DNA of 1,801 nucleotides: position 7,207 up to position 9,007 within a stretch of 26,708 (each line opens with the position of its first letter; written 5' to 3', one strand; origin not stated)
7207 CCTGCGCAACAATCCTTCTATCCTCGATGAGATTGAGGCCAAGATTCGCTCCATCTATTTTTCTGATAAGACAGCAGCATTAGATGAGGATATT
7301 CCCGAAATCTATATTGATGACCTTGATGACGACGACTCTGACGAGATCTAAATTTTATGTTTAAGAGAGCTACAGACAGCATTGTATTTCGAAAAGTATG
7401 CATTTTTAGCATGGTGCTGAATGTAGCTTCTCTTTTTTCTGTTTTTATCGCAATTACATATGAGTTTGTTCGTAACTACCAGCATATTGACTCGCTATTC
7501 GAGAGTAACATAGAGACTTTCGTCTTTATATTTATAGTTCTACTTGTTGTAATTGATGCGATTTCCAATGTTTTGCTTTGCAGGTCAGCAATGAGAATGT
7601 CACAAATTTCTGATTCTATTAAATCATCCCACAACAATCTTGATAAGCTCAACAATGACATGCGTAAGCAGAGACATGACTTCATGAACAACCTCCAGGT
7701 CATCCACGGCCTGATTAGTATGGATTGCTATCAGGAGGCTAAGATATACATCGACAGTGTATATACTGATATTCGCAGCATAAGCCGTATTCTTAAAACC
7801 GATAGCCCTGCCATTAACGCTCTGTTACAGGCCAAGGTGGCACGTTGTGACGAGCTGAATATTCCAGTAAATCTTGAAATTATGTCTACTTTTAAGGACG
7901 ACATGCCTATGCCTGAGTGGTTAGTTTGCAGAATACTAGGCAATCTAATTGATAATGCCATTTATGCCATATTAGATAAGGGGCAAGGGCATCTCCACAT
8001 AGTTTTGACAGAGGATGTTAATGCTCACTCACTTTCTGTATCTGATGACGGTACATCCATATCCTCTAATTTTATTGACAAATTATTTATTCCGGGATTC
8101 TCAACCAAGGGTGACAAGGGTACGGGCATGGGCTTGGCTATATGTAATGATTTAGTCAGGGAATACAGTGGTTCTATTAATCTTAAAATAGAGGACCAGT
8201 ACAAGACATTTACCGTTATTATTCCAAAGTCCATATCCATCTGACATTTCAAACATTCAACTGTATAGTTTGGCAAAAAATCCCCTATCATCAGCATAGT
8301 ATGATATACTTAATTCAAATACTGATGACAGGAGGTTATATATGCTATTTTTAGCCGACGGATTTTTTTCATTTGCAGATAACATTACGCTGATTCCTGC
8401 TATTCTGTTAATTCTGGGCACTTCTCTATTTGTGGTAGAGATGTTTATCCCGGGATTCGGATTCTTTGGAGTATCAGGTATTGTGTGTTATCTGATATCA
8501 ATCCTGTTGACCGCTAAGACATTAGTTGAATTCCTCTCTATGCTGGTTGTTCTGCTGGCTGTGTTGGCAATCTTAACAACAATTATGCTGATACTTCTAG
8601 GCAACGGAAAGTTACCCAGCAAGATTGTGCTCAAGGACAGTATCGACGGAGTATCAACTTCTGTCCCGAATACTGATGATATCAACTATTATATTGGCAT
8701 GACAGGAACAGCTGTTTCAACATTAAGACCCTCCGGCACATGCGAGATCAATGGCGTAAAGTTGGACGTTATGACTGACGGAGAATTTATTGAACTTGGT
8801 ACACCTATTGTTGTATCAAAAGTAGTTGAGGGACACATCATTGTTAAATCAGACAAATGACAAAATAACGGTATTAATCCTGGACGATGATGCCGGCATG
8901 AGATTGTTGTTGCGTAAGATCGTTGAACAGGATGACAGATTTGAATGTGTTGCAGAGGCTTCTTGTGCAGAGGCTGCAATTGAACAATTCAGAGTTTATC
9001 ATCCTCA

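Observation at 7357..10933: Two-component system physically interleaved with an NfeD-flotillin (FloA) module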

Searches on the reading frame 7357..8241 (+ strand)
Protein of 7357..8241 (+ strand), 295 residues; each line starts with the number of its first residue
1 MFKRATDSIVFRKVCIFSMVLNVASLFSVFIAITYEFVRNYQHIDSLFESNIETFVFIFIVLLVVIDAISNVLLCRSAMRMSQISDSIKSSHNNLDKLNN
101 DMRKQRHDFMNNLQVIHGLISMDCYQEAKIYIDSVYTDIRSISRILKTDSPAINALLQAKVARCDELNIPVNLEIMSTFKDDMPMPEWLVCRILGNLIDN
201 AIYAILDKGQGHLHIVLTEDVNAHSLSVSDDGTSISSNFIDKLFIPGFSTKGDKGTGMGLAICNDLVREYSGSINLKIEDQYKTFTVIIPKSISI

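Call 3: search_protein_families(library=pfam, proteins=[window:7357-8241:+], max_evalue=0.01)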
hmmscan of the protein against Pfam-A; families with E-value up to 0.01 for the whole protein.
window:7357-8241:+ (295 aa): 3 families
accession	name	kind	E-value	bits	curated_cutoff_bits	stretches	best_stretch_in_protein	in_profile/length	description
PF14689.11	SPOB_a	-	1.1e-16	60.6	28.1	1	91-148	5-62/62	Sensor_kinase_SpoOB-type, alpha-helical domain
PF02518.31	HATPase_c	-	3.8e-16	59.9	26.4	1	190-291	6-109/111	Histidine kinase-, DNA gyrase B-, and HSP90-like ATPase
PF14501.12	HATPase_c_5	-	2.3e-08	34.3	22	1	190-290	6-102/102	GHKL domain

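Call 4: search_protein_families(library=ncbifam, proteins=[window:7357-8241:+], max_evalue=0.01)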
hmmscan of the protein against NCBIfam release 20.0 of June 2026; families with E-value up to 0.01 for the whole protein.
window:7357-8241:+ (295 aa): 67 families (the best 25 are shown)
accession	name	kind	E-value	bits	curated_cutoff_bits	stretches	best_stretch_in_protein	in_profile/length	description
NF008298.1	PRK11086.1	subfamily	7.7e-34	117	520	1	100-291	331-525/529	DcuS/MalK family sensor histidine kinase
NF008468.0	PRK11360.1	equivalog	1.6e-17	63.2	646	1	153-290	467-607/616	two-component system sensor histidine kinase AtoS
NF047497.1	HK_LIC_12097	equivalog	1.2e-16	60.4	500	1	84-291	168-366/367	LIC_12097 family sensor histidine kinase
NF011627.0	PRK15053.1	equivalog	4.7e-16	58.5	656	1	93-292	333-540/552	sensor histidine kinase DpiB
NF038334.1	malate_HK_MalK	exception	6.5e-16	58.1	800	1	99-290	330-524/533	malate sensor histidine kinase MalK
NF046015.1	HisKinAgrCStaph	equivalog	1.8e-15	57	500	1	24-267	140-393/414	quorum-sensing sensor histidine kinase AgrC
NF053867.1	SprKinKinDBac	equivalog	5.4e-15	54.8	775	1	192-290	400-496/500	sporulation kinase KinD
NF007688.0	PRK10364.1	equivalog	8.4e-15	54.4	479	1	164-292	327-452/460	two-component system sensor histidine kinase ZraS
TIGR02916.1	PEP_his_kin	equivalog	6.6e-13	48.1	300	1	191-290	581-679/679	XrtA/PEP-CTERM system histidine kinase PrsK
NF007004.0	PRK09467.1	equivalog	2.3e-12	46.5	415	1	147-279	293-423/440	two-component system sensor histidine kinase EnvZ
NF052574.1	HisKinEspCMyxo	equivalog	2.5e-12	45.8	1200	1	192-291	533-637/785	serine histidine kinase EspC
NF040750.1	tetrathio_HK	equivalog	7.3e-12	44.5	750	1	164-278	431-540/555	tetrathionate respiration histidine kinase TtrS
NF008312.0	PRK11100.1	equivalog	2.5e-11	43.1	356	1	153-280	335-462/477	two-component system sensor histidine kinase CreC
TIGR02956.1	TMAO_torS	equivalog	3.6e-11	41.9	676.5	1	189-279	579-669/967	TMAO reductase system sensor histidine kinase/response regulator TorS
NF038348.1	T2SS_HK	subfamily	1.1e-10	40.6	450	1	192-290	474-572/574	histidine kinase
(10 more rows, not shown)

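Call 11: find_homologous_proteins(query=window:7357-8241:+)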
Query window:7357-8241:+ (295 aa): 784 proteins with E <= 0.001 among 1733 candidates; the best 120 are listed.
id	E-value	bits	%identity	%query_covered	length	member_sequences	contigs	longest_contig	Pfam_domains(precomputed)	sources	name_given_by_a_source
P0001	2.6e-187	639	100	100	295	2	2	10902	PF14689.12,PF02518.32,PF14501.13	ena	-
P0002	4.4e-179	612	94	100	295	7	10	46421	PF14689.12,PF02518.32,PF14501.13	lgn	-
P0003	1.4e-163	561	86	100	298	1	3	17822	PF14689.12,PF02518.32,PF14501.13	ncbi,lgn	-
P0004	1.5e-123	430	66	99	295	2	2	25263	PF14689.12,PF02518.32,PF14501.13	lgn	-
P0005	1.3e-115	404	63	99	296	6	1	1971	PF14689.12,PF02518.32,PF14501.13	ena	-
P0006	3.1e-112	393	61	98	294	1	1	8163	PF14689.12,PF02518.32,PF14501.13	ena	-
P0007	3.3e-102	360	55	96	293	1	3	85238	PF14689.12,PF02518.32,PF14501.13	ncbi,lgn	-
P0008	1.7e-60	223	43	97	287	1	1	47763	PF14689.12,PF02518.32,PF14501.13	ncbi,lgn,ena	-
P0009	5.4e-60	221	47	73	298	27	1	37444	PF14689.12,PF02518.32,PF14501.13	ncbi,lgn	-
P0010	1.9e-59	219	42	94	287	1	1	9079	PF14689.12,PF02518.32,PF14501.13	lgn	-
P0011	8.9e-59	217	46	81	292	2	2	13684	PF14689.12,PF02518.32,PF14501.13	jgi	jgi:Signal transduction histidine kinase regulating citrate/malate metabolism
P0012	2.4e-57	213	46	74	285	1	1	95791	PF14689.12,PF02518.32,PF14501.13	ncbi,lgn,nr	ncbi:MAG TPA: ATP-binding protein [Clostridia bacterium]|nr:ATP-binding protein [Clostridia bacteriu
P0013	3.6e-57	212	40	92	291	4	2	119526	PF14689.12,PF02518.32,PF14501.13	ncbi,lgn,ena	-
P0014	8.3e-57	211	44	72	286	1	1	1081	PF14689.12,PF02518.32,PF14501.13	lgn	-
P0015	1.5e-56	210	45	74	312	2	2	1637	PF14689.12,PF02518.32,PF14501.13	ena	-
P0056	6.7e-54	201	38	95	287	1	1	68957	PF14689.12,PF02518.32,PF14501.13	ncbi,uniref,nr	ncbi:sensor histidine kinase DcuS [Ruminiclostridium hungatei]|uniref:histidine kinase n=1 Tax=Rumin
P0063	9.1e-54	201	42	83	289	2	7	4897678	PF14689.12,PF02518.32,PF14501.13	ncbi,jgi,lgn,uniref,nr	ncbi:sensor histidine kinase [Acetivibrio clariflavus]|uniref:histidine kinase n=1 Tax=Acetivibrio c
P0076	2.7e-53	199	46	70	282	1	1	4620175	PF14689.12,PF02518.32,PF14501.13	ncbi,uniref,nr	ncbi:sensor histidine kinase [Clostridium omnivorum]|uniref:histidine kinase n=1 Tax=Clostridium omn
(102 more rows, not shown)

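Call 17: find_encoding_contigs(protein=P0063, flank=5000, max_places=2)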
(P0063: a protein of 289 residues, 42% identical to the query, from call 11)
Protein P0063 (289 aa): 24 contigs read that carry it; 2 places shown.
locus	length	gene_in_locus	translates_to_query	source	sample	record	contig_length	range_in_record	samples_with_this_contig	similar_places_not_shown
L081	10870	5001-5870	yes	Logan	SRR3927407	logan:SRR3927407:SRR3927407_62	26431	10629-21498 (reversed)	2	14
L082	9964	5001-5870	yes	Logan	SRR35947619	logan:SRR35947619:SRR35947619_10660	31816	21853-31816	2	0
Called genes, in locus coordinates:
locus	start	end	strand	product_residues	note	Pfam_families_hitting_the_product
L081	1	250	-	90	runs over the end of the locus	PF10719:ComFB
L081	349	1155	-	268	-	PF06750:A24_N_bact, PF01478:Peptidase_A24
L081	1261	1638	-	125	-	PF07963:N_methyl (weak)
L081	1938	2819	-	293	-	PF08501:Shikimate_dh_N, PF01488:Shikimate_DH, PF18317:SDH_C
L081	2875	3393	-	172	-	PF09419:PGP_phosphatase, PF13419:HAD_2, PF08282:Hydrolase_3 (faint), PF00702:Hydrolase, PF13242:Hydrolase_like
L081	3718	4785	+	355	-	PF01063:Aminotran_4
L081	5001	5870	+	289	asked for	PF14689:SPOB_a, PF14501:HATPase_c_5, PF02518:HATPase_c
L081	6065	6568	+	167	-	PF24961:NfeD_membrane, PF01957:NfeD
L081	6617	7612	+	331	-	PF12127:FloA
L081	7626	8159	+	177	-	PF27722:YqfB (faint)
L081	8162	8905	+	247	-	PF00072:Response_reg, PF04397:LytTR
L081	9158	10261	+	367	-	PF03816:LytR_cpsA_psr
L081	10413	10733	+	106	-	PF12788:YmaF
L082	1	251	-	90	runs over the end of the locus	PF10719:ComFB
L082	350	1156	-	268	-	PF06750:A24_N_bact, PF01478:Peptidase_A24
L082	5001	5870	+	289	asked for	PF14689:SPOB_a, PF14501:HATPase_c_5, PF02518:HATPase_c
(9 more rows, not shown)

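Call 18: find_encoding_contigs(protein=P0076, flank=5000, max_places=2)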
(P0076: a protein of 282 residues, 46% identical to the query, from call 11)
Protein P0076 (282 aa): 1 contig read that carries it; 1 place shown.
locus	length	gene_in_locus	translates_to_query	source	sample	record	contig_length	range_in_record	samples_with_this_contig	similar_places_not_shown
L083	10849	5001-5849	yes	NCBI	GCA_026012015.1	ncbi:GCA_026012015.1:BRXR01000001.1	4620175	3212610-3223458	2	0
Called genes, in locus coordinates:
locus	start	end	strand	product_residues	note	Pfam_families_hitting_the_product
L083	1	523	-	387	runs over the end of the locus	PF00483:NTP_transferase, PF12804:NTP_transf_3 (weak), PF25087:GMPPB_C, PF24894:Hexapep_GlmU, PF25084:LbH_EIF2B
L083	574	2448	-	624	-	PF02922:CBM_48, PF00128:Alpha-amylase, PF02806:Alpha-amylase_C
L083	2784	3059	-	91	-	PF07875:Coat_F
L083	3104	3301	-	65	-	-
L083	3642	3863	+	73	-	PF00269:SASP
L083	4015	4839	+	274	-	-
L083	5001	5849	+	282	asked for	PF14689:SPOB_a, PF14501:HATPase_c_5, PF02518:HATPase_c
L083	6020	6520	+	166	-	PF24961:NfeD_membrane, PF01957:NfeD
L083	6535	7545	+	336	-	PF12127:FloA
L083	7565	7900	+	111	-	-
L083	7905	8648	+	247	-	PF00072:Response_reg, PF04397:LytTR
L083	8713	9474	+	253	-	PF01975:SurE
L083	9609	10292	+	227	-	PF00160:Pro_isomerase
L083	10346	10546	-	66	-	-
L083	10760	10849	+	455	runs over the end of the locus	-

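Call 19: find_encoding_contigs(protein=P0056, flank=5000, max_places=2)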
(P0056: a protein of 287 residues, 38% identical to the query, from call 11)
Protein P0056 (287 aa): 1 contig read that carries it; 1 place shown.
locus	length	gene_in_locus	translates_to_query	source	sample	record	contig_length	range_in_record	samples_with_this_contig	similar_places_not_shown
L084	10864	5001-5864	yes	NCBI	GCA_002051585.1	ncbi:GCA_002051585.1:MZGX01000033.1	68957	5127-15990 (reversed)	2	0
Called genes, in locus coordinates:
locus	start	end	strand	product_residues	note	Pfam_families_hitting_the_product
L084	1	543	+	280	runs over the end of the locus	PF05681:Fumerase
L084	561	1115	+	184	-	PF05683:Fumerase_C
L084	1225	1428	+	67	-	PF08984:DUF1858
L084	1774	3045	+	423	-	PF00709:Adenylsucc_synt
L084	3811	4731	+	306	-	PF12833:HTH_18, PF00165:HTH_AraC (faint)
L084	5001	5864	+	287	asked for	PF14689:SPOB_a, PF02518:HATPase_c, PF14501:HATPase_c_5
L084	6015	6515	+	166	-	PF24961:NfeD_membrane (weak), PF01957:NfeD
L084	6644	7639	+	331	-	PF12127:FloA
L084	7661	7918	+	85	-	PF27722:YqfB (weak)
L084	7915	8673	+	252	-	PF00072:Response_reg, PF04397:LytTR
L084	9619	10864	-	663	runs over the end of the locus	PF13231:PMT_2, PF02366:PMT, PF16192:PMT_4TMC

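Call 23: find_encoding_contigs(protein=P0003, flank=6000, max_places=1)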
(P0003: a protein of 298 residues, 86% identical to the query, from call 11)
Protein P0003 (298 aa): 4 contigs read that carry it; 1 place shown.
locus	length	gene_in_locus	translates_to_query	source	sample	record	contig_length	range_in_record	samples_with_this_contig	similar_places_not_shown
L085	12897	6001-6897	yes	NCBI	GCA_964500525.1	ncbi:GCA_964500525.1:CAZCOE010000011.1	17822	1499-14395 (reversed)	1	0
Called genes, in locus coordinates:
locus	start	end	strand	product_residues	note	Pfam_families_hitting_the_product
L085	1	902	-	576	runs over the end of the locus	-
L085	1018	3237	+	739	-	PF00580:UvrD-helicase (faint), PF01443:Viral_helicase1 (faint), PF13245:AAA_19 (faint), PF13361:UvrD_C (faint), PF13538:UvrD_C_2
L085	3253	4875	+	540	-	PF03023:MurJ, PF01554:MatE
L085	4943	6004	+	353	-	PF00154:RecA_N, PF08423:Rad51, PF06745:ATPase (weak), PF27531:MT3502_N (weak), PF21096:RecA_C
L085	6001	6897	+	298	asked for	PF14689:SPOB_a, PF02518:HATPase_c, PF14501:HATPase_c_5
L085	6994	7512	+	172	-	PF24961:NfeD_membrane, PF01957:NfeD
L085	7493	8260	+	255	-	PF00072:Response_reg, PF04397:LytTR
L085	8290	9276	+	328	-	PF12127:FloA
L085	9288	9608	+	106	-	-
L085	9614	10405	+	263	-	PF01177:Asp_Glu_race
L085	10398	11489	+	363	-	PF01321:Creatinase_N, PF00557:Peptidase_M24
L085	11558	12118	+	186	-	PF08207:EFP_N, PF01132:EFP, PF09285:Elong-fact-P_C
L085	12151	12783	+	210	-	-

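Call 24: find_encoding_contigs(protein=P0007, flank=6000, max_places=1)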
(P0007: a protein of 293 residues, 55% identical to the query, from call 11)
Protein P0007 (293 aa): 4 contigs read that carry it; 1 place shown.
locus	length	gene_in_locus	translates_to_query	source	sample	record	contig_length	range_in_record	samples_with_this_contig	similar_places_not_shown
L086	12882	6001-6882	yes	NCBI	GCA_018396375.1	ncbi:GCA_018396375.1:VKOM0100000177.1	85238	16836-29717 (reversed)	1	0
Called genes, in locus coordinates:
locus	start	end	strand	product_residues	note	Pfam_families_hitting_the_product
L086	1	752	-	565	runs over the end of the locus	PF04886:PT (faint), PF13306:LRR_5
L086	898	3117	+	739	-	PF00580:UvrD-helicase (faint), PF13245:AAA_19 (faint), PF13538:UvrD_C_2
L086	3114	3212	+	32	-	-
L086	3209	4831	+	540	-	PF03023:MurJ, PF01554:MatE (weak)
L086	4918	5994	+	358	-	PF00154:RecA_N, PF08423:Rad51, PF06745:ATPase (weak), PF27531:MT3502_N (weak), PF21096:RecA_C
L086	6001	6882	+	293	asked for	PF14689:SPOB_a, PF02518:HATPase_c, PF14501:HATPase_c_5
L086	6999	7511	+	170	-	PF24961:NfeD_membrane, PF01957:NfeD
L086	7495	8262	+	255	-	PF00072:Response_reg, PF04397:LytTR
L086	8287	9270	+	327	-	PF12127:FloA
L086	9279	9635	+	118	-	-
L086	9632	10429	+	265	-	PF01177:Asp_Glu_race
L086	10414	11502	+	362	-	PF01321:Creatinase_N, PF00557:Peptidase_M24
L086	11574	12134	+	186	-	PF08207:EFP_N, PF01132:EFP, PF09285:Elong-fact-P_C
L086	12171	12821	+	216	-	-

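Call 25: find_encoding_contigs(protein=P0008, flank=6000, max_places=1)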
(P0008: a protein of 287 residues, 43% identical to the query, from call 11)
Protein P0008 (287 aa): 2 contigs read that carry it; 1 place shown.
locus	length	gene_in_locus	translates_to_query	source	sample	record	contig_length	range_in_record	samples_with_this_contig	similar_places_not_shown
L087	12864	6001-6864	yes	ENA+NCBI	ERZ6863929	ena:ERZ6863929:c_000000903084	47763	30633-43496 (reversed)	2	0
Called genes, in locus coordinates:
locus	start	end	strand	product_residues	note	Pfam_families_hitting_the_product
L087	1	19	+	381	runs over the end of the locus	PF00155:Aminotran_1_2, PF00266:Aminotran_5, PF01053:Cys_Met_Meta_PP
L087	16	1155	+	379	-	PF22025:ThiI_fer, PF02926:THUMP, PF02568:ThiI, PF06508:QueC (faint)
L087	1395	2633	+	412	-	PF25917:BSH_RND, PF25973:BSH_CzcB, PF25984:BSH_YknX (weak), PF25881:HH_YBHG, PF25954:Beta-barrel_RND_2, PF25967:RND-MFP_C (weak), PF25975:CzcB_C (weak), PF25989:YknX_C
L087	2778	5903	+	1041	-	PF00873:ACR_tran, PF03176:MMPL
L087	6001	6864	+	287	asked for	PF14689:SPOB_a, PF02518:HATPase_c, PF14501:HATPase_c_5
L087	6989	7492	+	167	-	PF24961:NfeD_membrane (weak), PF01957:NfeD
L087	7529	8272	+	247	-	PF00072:Response_reg, PF04397:LytTR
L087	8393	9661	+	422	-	PF05977:MFS_3, PF07690:MFS_1, PF00083:Sugar_tr (weak)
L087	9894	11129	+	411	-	-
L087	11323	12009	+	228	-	PF02463:SMC_N, PF00005:ABC_tran, PF13191:AAA_16 (weak), PF13401:AAA_22 (weak), PF13304:AAA_21 (faint)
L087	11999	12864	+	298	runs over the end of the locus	PF18075:FtsX_ECD, PF02687:FtsX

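Call 27: find_related_loci(query=A1, collection=metagenome_contigs, flank=5000)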
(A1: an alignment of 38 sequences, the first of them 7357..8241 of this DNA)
Query A1 (295 aa) in metagenome_contigs; peptide patterns used: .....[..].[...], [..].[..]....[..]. (x = any residue, [..] = any of these).
600 stretches matched a pattern (row limit reached: there are more); 376 encode a relative of the query (tblastn E <= 1e-3); the best 80 are kept; 80 distinct loci.
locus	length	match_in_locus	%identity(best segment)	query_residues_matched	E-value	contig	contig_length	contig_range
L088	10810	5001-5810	40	21-291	5e-64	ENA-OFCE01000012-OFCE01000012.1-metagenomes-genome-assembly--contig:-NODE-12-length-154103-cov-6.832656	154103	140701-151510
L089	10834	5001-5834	39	11-291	5e-63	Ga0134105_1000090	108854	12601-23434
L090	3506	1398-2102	45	56-291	6e-62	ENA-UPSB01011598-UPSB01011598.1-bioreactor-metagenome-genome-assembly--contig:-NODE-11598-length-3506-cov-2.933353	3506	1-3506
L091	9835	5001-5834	39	12-294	2e-61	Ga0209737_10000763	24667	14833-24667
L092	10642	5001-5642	45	74-291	8e-61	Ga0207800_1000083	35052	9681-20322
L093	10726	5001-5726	42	54-292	1e-60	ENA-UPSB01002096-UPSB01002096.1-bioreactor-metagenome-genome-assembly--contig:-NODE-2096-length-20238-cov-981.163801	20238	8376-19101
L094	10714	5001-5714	41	56-293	6e-60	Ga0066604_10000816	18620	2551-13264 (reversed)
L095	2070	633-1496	39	2-294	4e-61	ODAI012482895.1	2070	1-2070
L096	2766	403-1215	42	19-290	1e-60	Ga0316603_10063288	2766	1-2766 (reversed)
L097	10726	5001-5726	41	50-292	1e-59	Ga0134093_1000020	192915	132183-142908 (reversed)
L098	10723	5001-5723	42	55-292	3e-59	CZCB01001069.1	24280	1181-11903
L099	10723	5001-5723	40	54-291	9e-59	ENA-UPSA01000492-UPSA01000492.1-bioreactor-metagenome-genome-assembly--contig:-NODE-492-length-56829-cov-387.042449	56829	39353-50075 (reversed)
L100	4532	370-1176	37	12-290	1e-58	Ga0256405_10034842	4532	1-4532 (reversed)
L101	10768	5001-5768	39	46-294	4e-58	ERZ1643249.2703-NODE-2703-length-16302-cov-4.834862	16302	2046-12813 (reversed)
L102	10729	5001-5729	41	51-292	6e-58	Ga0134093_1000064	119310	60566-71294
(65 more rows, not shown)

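Call 33: search_protein_families(library=pfam, proteins=[L081:7626-8156:+, L084:7661-7915:+, L083:7565-7897:+, L085:9288-9605:+, L086:9279-9632:+], max_evalue=10)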
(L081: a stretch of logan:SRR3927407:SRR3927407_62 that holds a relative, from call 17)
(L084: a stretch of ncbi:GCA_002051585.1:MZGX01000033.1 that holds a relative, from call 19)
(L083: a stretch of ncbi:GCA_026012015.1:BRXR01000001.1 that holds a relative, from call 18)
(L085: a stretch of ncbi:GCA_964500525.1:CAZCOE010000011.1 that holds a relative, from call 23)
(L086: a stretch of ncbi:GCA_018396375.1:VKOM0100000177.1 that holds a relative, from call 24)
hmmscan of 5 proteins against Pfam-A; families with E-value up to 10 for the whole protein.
L081:7626-8156:+ (177 aa): 3 families
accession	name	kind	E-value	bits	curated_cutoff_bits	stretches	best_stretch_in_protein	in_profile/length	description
PF15208.11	Rab15_effector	-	0.015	15.1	27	1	118-173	125-180/240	Rab15 effector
PF01080.22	Presenilin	-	6.9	5.8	34.3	1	65-124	242-316/408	Presenilin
PF09531.15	Ndc1_Nup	-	8.4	5.4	29.8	1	42-128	396-464/607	Nucleoporin protein Ndc1-Nup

L084:7661-7915:+ (85 aa): 0 families

L083:7565-7897:+ (111 aa): 1 family
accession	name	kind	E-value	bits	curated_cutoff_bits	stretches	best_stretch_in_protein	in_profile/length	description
PF12302.13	DUF3629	-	0.036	14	27.8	1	8-84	114-184/218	Protein of unknown function (DUF3629)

L085:9288-9605:+ (106 aa): 0 families

L086:9279-9632:+ (118 aa): 1 family
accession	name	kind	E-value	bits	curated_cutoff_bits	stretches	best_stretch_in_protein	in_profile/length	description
PF12949.13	HeH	-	0.25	11.5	28.9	1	88-100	17-29/35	HeH/LEM domain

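Call 60: search_solved_structures(query=window:7357-8241:+, max_evalue=0.001)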
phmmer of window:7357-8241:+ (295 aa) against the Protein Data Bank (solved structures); distinct sequences matched with E-value up to 0.001: 19.
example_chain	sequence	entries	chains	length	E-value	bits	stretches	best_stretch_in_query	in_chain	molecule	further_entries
9jfj_A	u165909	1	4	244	1.2e-11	47.8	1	170-293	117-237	Sensor histidine kinase ZraS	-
6e52_A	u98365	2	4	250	2.4e-11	46.8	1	94-267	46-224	Staphylococcus aureus AgrC histidine kinase module fused to Saccharomyces cerevisiae GCN4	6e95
6paj_A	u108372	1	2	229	5.7e-09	39.1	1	191-291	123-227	Sensor protein SrrB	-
3a0t_A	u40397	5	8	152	1.4e-07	34.5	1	188-291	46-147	Sensor protein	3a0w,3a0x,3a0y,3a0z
4bxi_A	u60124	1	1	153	2.2e-07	33.9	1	152-267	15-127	ACCESSORY GENE REGULATOR PROTEIN C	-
3a0r_A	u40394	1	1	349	5.5e-07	32.6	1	187-291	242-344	Sensor protein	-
3d36_A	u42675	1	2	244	7.7e-07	32.1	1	193-287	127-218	Sporulation kinase B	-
9qjg_A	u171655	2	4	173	1.5e-06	31.2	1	188-290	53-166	histidine kinase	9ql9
8vc9_A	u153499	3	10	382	8.4e-06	28.7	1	189-290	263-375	Leptospira virulence regulator B (LvrB) | histidine kinase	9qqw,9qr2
9p6i_A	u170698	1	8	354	2.2e-05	27.3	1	192-290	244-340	histidine kinase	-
3sl2_A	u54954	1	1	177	3.3e-05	26.7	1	189-290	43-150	Sensor histidine kinase yycG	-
1r62_A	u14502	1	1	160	4.8e-05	26.2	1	167-290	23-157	Nitrogen regulation protein NR(II)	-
4i5s_A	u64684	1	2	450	6.5e-05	25.8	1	190-291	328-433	Putative histidine kinase CovS; VicK-like protein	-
9qq6_A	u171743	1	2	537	9.1e-05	25.3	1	193-279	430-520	histidine kinase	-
8dx0_A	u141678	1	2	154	0.00016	24.4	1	189-292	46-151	Histidine kinase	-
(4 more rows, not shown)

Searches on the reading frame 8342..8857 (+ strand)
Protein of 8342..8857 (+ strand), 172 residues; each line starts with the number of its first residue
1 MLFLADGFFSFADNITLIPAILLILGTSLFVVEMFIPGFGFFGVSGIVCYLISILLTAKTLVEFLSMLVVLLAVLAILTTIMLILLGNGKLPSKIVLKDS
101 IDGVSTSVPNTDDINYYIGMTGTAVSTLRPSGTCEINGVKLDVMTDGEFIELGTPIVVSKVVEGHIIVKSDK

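Call 3: search_protein_families(library=pfam, proteins=[window:8342-8857:+], max_evalue=0.01)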
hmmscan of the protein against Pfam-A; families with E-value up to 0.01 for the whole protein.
window:8342-8857:+ (172 aa): 2 families
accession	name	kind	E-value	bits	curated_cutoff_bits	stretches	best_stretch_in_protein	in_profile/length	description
PF01957.25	NfeD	-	1.1e-09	38.8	29.1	1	116-169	3-56/57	NfeD-like C-terminal, partner-binding domain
PF24961.1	NfeD_membrane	-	3.2e-08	34.1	26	1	8-84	38-115/119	NfeD integral membrane domain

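Call 4: search_protein_families(library=ncbifam, proteins=[window:8342-8857:+], max_evalue=0.01)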
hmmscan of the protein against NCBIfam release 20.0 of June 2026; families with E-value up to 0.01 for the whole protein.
window:8342-8857:+ (172 aa): 0 families

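Call 62: search_solved_structures(query=window:8342-8857:+, max_evalue=0.1)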
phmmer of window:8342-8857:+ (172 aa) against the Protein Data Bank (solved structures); distinct sequences matched with E-value up to 0.1: 0.
